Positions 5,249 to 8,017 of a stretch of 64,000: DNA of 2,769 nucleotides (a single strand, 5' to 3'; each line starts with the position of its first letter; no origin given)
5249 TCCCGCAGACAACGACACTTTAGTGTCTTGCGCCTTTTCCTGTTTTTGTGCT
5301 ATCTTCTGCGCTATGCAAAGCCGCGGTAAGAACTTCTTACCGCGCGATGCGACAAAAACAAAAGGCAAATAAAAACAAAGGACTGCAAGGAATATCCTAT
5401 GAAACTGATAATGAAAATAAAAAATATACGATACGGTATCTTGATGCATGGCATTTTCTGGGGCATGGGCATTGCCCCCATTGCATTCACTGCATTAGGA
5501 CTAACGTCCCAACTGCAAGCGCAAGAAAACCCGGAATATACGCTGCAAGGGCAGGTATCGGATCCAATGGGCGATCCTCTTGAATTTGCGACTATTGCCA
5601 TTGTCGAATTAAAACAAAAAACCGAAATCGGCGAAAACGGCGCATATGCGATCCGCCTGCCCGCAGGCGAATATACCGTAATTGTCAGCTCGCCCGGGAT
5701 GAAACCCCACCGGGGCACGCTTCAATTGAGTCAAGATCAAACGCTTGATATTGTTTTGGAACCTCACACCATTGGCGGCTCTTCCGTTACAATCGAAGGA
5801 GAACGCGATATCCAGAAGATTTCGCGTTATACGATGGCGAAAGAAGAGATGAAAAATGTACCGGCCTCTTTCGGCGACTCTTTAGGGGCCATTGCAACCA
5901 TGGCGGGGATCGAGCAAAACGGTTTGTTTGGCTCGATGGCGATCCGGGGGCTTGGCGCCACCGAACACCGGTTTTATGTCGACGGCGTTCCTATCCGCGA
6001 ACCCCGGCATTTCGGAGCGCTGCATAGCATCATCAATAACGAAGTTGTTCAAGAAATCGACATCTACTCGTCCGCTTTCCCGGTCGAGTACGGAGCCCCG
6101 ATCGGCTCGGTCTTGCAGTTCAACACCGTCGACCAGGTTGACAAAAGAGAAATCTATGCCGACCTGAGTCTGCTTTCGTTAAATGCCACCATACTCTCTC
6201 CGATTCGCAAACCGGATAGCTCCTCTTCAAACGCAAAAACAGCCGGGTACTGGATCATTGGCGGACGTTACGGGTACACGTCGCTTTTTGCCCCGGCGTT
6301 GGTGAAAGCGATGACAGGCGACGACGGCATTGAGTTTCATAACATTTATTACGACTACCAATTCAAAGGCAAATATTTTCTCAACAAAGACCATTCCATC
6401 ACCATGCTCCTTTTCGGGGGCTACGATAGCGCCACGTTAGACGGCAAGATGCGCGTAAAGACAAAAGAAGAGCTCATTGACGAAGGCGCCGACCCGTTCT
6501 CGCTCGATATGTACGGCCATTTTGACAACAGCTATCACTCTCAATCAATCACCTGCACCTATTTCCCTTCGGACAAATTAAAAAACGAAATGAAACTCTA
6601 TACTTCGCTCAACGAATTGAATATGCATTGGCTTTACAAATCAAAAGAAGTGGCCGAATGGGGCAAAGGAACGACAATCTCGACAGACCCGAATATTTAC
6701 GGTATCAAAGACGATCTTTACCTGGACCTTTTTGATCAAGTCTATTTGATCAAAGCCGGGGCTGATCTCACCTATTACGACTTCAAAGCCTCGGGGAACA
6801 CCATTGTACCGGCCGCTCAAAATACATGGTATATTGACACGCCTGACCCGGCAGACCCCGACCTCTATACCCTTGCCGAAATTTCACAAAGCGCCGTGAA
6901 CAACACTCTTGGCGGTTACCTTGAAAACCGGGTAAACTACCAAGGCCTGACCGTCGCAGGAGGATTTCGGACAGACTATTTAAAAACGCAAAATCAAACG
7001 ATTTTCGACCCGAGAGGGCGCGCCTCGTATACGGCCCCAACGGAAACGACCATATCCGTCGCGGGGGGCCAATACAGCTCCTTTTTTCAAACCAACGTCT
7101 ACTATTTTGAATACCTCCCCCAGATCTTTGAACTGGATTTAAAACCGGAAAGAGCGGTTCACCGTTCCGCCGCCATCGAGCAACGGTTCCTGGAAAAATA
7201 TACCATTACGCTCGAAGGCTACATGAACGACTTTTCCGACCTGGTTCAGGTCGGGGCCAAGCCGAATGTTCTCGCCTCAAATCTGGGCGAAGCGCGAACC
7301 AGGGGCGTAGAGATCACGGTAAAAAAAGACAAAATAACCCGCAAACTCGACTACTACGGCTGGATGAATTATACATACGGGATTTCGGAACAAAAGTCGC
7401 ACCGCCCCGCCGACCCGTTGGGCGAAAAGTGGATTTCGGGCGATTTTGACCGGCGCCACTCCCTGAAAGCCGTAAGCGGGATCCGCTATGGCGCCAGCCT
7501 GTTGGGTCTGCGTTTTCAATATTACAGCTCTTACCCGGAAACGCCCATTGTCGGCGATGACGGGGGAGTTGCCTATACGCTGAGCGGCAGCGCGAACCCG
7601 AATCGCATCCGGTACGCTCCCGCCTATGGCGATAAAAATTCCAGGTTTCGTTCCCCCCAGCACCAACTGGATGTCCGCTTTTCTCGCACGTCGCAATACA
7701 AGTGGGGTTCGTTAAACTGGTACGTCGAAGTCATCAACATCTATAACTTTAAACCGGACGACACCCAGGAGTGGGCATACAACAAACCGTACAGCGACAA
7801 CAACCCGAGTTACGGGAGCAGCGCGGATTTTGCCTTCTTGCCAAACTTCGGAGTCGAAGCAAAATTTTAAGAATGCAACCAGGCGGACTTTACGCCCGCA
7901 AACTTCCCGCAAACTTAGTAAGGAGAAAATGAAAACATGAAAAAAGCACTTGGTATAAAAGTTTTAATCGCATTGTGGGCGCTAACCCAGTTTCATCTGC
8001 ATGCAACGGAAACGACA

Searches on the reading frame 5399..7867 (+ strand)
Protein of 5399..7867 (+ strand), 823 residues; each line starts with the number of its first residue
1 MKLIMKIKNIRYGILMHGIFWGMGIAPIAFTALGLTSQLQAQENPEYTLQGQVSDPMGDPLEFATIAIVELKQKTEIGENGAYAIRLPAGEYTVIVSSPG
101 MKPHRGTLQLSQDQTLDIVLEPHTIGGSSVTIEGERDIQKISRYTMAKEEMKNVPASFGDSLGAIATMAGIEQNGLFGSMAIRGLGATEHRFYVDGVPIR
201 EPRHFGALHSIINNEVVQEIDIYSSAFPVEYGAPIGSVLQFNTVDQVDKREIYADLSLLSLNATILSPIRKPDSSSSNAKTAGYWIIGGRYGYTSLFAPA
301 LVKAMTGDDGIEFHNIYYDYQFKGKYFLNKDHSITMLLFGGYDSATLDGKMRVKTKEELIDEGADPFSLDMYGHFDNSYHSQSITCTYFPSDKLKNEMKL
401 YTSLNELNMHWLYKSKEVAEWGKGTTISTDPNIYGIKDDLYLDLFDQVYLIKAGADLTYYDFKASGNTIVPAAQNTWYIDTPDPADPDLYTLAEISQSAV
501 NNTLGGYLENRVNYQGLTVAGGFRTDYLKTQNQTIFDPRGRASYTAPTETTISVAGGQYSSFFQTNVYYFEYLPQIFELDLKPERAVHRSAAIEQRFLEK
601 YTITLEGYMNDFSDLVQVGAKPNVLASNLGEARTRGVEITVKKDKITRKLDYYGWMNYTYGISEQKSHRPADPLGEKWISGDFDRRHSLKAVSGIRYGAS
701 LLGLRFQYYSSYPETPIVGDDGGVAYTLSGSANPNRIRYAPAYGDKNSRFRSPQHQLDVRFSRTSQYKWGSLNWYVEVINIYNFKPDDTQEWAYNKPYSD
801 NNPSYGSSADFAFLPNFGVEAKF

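Call 41: search_protein_families(library=pfam, proteins=[window:5399-7867:+], max_evalue=0.00001)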
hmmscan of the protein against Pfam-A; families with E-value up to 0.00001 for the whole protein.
window:5399-7867:+ (823 aa): 3 families
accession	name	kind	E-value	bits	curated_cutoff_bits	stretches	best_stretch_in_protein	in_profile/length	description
PF13620.12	CarboxypepD_reg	-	3.8e-14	53.2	32.3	1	48-120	1-81/82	Carboxypeptidase regulatory-like domain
PF13715.12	CarbopepD_reg_2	-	1.9e-11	44.3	32.2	1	49-130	1-86/88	CarboxypepD_reg-like domain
PF07715.20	Plug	-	1.4e-06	29.2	23.9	1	142-233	8-101/107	TonB-dependent Receptor Plug Domain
